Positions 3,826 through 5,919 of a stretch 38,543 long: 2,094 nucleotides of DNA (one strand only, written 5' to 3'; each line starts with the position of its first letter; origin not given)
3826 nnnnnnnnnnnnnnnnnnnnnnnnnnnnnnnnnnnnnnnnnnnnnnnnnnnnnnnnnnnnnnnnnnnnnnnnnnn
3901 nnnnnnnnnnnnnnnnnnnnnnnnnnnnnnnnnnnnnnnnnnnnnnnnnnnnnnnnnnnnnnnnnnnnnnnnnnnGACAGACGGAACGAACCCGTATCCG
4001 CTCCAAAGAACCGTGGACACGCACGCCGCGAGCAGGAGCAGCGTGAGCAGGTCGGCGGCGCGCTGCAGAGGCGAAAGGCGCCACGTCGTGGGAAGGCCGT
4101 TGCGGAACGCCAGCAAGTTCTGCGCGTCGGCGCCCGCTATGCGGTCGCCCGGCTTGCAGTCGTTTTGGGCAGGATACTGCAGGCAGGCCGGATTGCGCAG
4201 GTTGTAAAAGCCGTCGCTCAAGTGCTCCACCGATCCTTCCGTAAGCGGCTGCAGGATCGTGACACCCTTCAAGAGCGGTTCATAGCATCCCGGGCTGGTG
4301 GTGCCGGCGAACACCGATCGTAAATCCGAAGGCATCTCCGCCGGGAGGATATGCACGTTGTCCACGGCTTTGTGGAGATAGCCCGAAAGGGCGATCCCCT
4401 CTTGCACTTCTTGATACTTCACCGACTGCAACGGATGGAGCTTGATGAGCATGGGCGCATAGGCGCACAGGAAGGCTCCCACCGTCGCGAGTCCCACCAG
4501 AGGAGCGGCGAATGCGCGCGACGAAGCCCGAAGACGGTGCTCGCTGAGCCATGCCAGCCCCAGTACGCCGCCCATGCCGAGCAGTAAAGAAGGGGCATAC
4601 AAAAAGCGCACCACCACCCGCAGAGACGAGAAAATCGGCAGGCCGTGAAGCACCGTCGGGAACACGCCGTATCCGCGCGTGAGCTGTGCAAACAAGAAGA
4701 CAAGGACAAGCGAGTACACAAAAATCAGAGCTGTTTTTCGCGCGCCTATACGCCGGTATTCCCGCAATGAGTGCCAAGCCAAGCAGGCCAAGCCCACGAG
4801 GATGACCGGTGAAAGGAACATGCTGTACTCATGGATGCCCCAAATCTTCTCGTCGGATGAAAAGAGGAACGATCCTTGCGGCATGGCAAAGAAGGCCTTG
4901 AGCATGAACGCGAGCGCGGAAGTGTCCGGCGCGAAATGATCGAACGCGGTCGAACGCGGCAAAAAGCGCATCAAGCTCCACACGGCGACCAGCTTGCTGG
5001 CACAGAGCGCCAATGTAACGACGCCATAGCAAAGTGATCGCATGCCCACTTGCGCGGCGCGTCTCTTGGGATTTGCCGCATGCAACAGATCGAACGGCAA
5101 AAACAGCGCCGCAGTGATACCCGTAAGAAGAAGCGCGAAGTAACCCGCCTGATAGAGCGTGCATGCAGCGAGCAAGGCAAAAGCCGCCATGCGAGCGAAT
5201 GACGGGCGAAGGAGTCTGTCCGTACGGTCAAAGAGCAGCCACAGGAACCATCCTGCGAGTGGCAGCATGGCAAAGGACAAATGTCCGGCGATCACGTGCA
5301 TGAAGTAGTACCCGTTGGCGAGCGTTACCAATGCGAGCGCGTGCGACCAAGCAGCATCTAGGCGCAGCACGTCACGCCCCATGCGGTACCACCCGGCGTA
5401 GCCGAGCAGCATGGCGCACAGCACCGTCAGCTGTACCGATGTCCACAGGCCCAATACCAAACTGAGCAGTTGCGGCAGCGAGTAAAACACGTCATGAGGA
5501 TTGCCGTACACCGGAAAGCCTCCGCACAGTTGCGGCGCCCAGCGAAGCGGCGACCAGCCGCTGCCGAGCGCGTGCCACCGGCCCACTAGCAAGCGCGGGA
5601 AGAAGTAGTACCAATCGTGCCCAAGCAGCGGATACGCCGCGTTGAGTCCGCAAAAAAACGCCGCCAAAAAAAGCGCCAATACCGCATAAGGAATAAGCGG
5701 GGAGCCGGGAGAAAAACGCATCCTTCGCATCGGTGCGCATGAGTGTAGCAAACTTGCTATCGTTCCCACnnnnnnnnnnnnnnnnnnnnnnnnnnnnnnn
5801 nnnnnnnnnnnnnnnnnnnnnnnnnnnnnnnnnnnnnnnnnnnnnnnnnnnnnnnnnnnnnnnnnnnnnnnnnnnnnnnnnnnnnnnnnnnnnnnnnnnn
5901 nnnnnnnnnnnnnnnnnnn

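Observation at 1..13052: Envelope-glycosylation supercluster built around TPR-tailed GT-C-like membrane proteins, flanked by candidate secreted substrates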

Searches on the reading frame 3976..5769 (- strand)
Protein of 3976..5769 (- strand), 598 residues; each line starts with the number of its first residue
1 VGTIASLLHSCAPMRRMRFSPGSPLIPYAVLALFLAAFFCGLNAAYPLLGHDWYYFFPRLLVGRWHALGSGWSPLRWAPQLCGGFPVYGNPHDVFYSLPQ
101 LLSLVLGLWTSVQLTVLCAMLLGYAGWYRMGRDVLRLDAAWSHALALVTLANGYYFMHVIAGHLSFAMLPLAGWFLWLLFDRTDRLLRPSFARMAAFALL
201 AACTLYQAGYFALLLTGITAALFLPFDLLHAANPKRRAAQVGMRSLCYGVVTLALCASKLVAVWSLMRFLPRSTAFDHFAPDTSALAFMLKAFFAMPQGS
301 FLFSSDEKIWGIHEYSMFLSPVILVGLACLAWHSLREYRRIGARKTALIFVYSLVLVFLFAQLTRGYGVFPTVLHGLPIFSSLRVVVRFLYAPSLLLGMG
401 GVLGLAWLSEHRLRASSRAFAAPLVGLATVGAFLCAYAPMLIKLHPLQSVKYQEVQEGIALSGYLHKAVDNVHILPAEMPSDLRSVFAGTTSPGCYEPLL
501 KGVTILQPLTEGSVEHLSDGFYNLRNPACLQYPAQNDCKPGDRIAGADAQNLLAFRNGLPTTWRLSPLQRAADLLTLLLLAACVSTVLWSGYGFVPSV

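Call 12: find_homologous_proteins(query=window:3976-5769:-, max_evalue=0.001)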
Query seq(598 aa) (598 aa): 24 proteins with E <= 0.001 among 8000 candidates.
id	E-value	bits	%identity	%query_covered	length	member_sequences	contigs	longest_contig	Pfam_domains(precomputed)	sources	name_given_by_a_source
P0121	7.8e-136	472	43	94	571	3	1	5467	-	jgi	-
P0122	2.5e-134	467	44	92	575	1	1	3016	-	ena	-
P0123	6.5e-134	466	44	92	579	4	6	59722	-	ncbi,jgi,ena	jgi:hypothetical protein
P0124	2.6e-130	454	42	95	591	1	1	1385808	-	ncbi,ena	-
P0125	1.5e-129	452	44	91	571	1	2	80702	-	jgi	jgi:hypothetical protein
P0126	5.5e-129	450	45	94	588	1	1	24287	-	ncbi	-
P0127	8.2e-128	446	43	92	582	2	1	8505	-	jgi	jgi:hypothetical protein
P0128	4.5e-126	440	41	91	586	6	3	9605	-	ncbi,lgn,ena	-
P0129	2.1e-124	435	42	94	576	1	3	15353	-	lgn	-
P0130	7.9e-124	433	42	93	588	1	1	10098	-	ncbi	-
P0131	2.4e-123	431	42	90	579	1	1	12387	-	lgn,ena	-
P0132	3.4e-120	421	40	94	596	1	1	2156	-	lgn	-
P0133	1.2e-119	419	42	89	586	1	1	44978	-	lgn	-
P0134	4.0e-119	417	42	90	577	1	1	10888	-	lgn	-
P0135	6.2e-119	417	42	94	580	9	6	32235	-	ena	-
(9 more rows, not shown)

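Call 22: find_encoding_contigs(protein=P0124, flank=10000, max_places=2)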
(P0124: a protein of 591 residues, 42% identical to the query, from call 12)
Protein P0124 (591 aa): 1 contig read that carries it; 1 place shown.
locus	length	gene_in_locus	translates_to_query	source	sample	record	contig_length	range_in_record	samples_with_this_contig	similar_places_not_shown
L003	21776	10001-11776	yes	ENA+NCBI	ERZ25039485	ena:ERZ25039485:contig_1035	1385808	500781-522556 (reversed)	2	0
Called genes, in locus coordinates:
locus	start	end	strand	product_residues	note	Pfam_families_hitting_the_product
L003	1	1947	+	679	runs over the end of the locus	-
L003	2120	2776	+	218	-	-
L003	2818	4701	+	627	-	PF13231:PMT_2 (weak), PF13431:TPR_17 (faint), PF13424:TPR_12 (weak), PF13432:TPR_16 (weak), PF07719:TPR_2 (weak), PF13181:TPR_8 (weak), PF13414:TPR_11 (weak), PF14559:TPR_19, +6 more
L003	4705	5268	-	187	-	-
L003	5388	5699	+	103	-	-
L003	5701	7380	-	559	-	-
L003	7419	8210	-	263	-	PF13529:Peptidase_C39_2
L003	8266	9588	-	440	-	PF00710:Asparaginase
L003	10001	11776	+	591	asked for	-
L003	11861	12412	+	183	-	-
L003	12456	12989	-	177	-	-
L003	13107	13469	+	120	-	-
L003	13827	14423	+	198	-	-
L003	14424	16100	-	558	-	PF00343:Phosphorylase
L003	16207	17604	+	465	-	PF02878:PGM_PMM_I, PF02879:PGM_PMM_II, PF02880:PGM_PMM_III, PF00408:PGM_PMM_IV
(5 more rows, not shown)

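Call 28: predict_structure(alignment_id=A2)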
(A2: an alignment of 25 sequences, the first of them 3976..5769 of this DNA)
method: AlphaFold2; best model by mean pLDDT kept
length: 598 residues; sequences in the alignment: 25
mean_pLDDT: 89.8   pTM: 0.91
mean pLDDT of the five models: 89.8, 88.4, 88.2, 86.3, 83.9
residues with pLDDT >= 90: 440; 70-90: 111; 50-70: 27; < 50: 20
segments of 3 or more residues with pLDDT < 50: 1-19
pLDDT, mean of each block of 10 residues (from residue 1): 41 44 82 98 92 92 91 89 91 89 96 97 98 95 98 96 94 98 77 96 94 96 96 95 96 97 92 85 91 93 65 92 97 92 91 95 92 89 91 98 96 88 97 95 77 94 93 71 88 85 83 94 95 95 95 93 96 97 95 67
secondary structure, 60 per line:
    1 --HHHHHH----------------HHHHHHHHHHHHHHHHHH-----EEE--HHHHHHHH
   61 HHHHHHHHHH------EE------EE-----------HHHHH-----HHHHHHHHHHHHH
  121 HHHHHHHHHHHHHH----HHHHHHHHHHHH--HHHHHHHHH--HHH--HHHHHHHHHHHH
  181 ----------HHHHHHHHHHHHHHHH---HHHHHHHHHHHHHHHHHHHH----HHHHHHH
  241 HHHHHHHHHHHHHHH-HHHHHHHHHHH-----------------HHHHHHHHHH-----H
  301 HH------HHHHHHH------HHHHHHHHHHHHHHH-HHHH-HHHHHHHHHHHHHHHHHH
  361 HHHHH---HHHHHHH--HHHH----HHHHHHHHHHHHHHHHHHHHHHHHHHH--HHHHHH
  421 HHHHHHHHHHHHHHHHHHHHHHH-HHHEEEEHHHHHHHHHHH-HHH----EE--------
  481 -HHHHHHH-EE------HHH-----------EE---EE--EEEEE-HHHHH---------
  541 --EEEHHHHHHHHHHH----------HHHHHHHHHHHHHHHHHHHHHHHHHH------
elements in order: H3-8 H25-42 E48-50 H53-70 H98-102 H108-134 H139-150 H153-161 H169-180 H191-206 H210-229 H234-255 H257-267 H285-294 H309-315 H322-336 H338-341 H343-365 H369-375 H378-381 H386-412 H415-443 E448-451 H452-462 H482-488 E521-525 H527-531 E543-545 H546-556 H567-592

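Call 31: fold_search(model_id=the predicted structure, library=pdb)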
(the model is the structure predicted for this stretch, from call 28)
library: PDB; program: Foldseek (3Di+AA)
matches with E <= 10: 381; with E <= 0.001: 0
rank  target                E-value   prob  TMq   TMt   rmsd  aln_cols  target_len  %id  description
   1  6w98_A                2.5e-03  1.00  0.38  0.20   7.5       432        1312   17  Single-Particle Cryo-EM Structure of Arabinofuranosyltransferase AftD from Mycobacteria (released 2020-05-13)
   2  5f15                  6.9e-03  1.00  0.41  0.44  10.6       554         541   13  Crystal Structure of ArnT from Cupriavidus metallidurans bound to Undecaprenyl phosphate (released 2016-02-17)
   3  5ezm                  1.3e-02  1.00  0.40  0.43  11.3       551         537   13  Crystal Structure of ArnT from Cupriavidus metallidurans in the apo state (released 2016-02-17)
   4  6wbx                  2.4e-02  0.98  0.27  0.15  15.5       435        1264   16  Single-Particle Cryo-EM Structure of Arabinofuranosyltransferase AftD from Mycobacteria, Mutant R1389S Class 1 (released 2020-05-13)
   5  6wby                  5.3e-02  0.90  0.25  0.14  17.7       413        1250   15  Single-Particle Cryo-EM Structure of Arabinofuranosyltransferase AftD from Mycobacteria, Mutant R1389S Class 2 (released 2020-05-13)
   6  8zkn_A                5.8e-02  0.15  0.10  0.14  23.7       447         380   13  CryoEM structure of Thyroid Hormone Transporter MCT8 bound with silychristin (released 2025-04-02)
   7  8zko_A                8.1e-02  0.13  0.10  0.14  23.2       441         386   12  CryoEM structure of Thyroid Hormone Transporter MCT8 (released 2025-04-02)
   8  7bvh_A                8.4e-02  0.60  0.25  0.17  23.9       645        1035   14  Crystal structure of arabinosyltransferase EmbC2-AcpM2 complex from Mycobacterium smegmatis complexed with di-arabinos (released 2020-04-29)
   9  28vj_B                1.1e-01  0.21  0.14  0.19  19.5       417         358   13  NorA bound to miniprotein I-23 (released 2026-04-08)
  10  4zwb_A                1.4e-01  0.18  0.14  0.17  21.4       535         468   12  Crystal structure of maltose-bound human GLUT3 in the outward-occluded conformation at 2.4 angstrom (released 2015-07-22)
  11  8p6a                  1.5e-01  0.21  0.14  0.18  21.5       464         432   11  cryo-EM structure of human SLC15A4 in outward-open state (released 2023-06-07)
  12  9dwy                  1.6e-01  0.11  0.10  0.14  23.8       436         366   12  Cryo-EM structure of human MCT8 in complex with thyroid hormone T3 (released 2025-07-16)
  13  9pcb                  2.1e-01  0.11  0.12  0.15  24.3       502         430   11  Structure of Synaptic Vesicle Protein 2A Bound to UCB-J (released 2025-09-10)
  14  9kou_B                2.1e-01  0.09  0.10  0.12  22.9       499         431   14  CryoEM structure of osPHT1-11 at pH 5.0 (released 2025-10-08)
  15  9bii_A                2.2e-01  0.13  0.14  0.17  22.4       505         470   14  Mycobacterium tuberculosis EFPA antiparallel dimer (released 2025-02-05)
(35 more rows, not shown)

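Call 39: search_protein_families(library=pfam, alignment_id=A2, max_evalue=0.1)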
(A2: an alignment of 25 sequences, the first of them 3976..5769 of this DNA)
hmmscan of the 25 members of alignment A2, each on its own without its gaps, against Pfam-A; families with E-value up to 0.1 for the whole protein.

A. member 1, window:3976-5769:- (598 aa): 0 families

B. families by the number of members that match (of 25 scanned): 5 families
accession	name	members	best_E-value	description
PF02990.21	EMP70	1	0.0038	Endomembrane protein 70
PF19444.4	MTP_lip_bd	1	0.051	MTP large subunit, lipid-binding domain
PF09976.15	TPR_21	1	0.054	Tetratricopeptide repeat-like domain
PF18800.6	Atthog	1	0.062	Attenuator of Hedgehog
PF06961.18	DUF1294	1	0.098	Protein of unknown function (DUF1294)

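Call 68: search_protein_representatives(alignment_id=A2)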
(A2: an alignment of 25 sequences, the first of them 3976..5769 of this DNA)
Query: 25 sequences, 588 profile positions. Proteins with E-value up to 0.001 (for the whole library): 3516; up to 1e-10: 1776; up to 1e-30: 746. The best 150 are listed.
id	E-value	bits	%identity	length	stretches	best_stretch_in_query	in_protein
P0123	1.4e-239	813.1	-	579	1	4-585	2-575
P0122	5.0e-234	794.8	-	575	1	7-584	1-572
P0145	1.1e-230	783.7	-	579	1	7-584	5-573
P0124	4.1e-228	775.2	-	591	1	4-586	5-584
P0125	4.6e-227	771.7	-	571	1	4-582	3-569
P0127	1.4e-223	760.3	-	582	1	7-585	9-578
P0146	1.1e-220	750.7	-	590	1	3-580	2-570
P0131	1.5e-220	750.2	-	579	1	2-583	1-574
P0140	4.0e-214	729.0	-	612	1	6-584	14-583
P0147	9.2e-213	724.5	-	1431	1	5-582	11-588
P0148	2.6e-212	723.1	-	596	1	3-583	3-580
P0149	1.7e-210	717.0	-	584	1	6-577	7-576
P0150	6.8e-207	705.1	-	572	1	3-576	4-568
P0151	5.3e-201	685.7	-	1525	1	5-581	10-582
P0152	1.3e-197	674.5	-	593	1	3-580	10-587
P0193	2.9e-133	462.0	-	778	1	5-576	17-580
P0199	1.8e-118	413.2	-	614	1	8-581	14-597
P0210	1.2e-111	390.6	-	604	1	9-584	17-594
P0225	7.1e-109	381.5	-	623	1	7-581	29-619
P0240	1.4e-107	377.2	-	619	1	8-583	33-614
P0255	5.6e-106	371.9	-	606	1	10-578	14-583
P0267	2.2e-105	369.9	-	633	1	7-581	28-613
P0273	1.1e-104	367.7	-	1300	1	8-584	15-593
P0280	1.1e-103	364.4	-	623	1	7-576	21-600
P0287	2.8e-103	363.0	-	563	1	29-583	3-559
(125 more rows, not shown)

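Call 69: search_protein_families(library=pfam, proteins=[P0199, P0210, P0225, P0240, P0255, P0267, P0280, P0287, P0193, P0273], max_evalue=0.1)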
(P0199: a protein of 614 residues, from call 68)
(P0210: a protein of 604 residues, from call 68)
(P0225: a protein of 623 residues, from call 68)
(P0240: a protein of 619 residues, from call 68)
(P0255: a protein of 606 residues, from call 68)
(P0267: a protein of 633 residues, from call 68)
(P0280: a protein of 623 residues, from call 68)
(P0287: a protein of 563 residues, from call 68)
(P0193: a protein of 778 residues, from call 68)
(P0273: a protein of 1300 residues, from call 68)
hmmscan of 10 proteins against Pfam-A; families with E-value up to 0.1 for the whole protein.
P0199 (614 aa): 0 families

P0210 (604 aa): 0 families

P0225 (623 aa): 0 families

P0240 (619 aa): 1 family
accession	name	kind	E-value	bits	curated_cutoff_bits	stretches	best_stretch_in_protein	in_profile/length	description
PF19510.5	DUF6044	-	0.029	13.3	27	1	103-445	80-388/564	Protein of unknown function (DUF6044)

P0255 (606 aa): 1 family
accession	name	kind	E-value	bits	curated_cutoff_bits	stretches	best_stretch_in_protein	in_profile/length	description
PF19868.4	DUF6341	-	0.067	13.3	26.4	0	554-581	2-28/50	Family of unknown function (DUF6341)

P0267 (633 aa): 0 families

P0280 (623 aa): 0 families

P0287 (563 aa): 0 families

P0193 (778 aa): 0 families

P0273 (1300 aa): 1 family
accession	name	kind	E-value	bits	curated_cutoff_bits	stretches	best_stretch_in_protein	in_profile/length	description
PF17561.7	TssO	-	0.085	13.5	29.2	0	569-617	9-58/148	Type VI secretion system, TssO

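Call 70: list_cluster_members(proteins=[P0199, P0210, P0225, P0240, P0267, P0273, P0111, P0096, P0106, P0029])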
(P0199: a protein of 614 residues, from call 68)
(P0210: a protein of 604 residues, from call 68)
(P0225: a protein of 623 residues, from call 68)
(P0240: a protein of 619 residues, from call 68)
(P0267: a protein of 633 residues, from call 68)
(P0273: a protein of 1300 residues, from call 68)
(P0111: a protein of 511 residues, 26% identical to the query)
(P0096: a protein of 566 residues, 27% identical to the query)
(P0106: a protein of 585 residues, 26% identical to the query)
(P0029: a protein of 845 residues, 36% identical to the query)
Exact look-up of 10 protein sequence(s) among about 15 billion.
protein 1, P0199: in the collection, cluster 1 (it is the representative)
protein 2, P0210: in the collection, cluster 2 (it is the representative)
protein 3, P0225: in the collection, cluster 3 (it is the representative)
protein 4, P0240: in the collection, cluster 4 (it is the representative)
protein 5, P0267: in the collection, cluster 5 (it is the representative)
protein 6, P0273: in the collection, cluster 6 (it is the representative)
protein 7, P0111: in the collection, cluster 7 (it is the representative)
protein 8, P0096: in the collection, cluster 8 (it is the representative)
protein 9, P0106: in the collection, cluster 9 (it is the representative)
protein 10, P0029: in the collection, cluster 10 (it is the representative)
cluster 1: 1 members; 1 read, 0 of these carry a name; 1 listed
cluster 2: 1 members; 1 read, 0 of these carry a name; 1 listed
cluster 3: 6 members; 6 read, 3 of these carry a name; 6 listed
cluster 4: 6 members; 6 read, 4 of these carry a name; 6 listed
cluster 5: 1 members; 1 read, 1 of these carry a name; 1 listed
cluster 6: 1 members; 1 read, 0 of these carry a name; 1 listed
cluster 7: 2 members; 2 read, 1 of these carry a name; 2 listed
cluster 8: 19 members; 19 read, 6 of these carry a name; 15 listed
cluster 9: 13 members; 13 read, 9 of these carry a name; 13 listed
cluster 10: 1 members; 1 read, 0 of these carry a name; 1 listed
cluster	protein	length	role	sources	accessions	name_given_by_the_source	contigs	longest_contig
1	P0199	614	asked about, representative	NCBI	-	-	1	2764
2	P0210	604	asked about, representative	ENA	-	-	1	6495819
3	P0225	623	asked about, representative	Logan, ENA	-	-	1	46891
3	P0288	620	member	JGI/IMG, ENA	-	hypothetical protein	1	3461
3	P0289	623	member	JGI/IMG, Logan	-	hypothetical protein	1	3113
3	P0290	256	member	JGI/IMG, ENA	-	hypothetical protein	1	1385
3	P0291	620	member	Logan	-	-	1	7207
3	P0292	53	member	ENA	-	-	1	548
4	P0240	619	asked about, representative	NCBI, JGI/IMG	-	hypothetical protein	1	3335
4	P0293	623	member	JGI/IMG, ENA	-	hypothetical protein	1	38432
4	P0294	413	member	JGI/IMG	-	hypothetical protein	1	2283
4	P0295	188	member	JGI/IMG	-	hypothetical protein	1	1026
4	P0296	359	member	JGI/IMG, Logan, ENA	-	-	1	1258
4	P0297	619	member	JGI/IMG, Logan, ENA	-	-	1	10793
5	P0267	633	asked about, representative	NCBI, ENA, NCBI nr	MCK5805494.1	MAG: hypothetical protein KAI66_21865 [Lentisphaeria bacterium] | hypothetical protein [Lentisphaeria bacterium]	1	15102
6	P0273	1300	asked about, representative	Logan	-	-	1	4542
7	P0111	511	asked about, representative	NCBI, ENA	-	-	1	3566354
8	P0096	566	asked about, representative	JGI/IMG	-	hypothetical protein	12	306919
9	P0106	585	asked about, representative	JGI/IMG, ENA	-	hypothetical protein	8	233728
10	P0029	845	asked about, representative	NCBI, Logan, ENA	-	-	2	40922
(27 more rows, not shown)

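Call 71: search_solved_structures(query=A2, max_evalue=10, show_alignments=2)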
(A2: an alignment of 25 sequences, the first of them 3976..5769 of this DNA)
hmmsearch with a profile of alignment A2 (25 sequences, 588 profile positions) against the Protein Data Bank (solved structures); distinct sequences matched with E-value up to 10: 0.
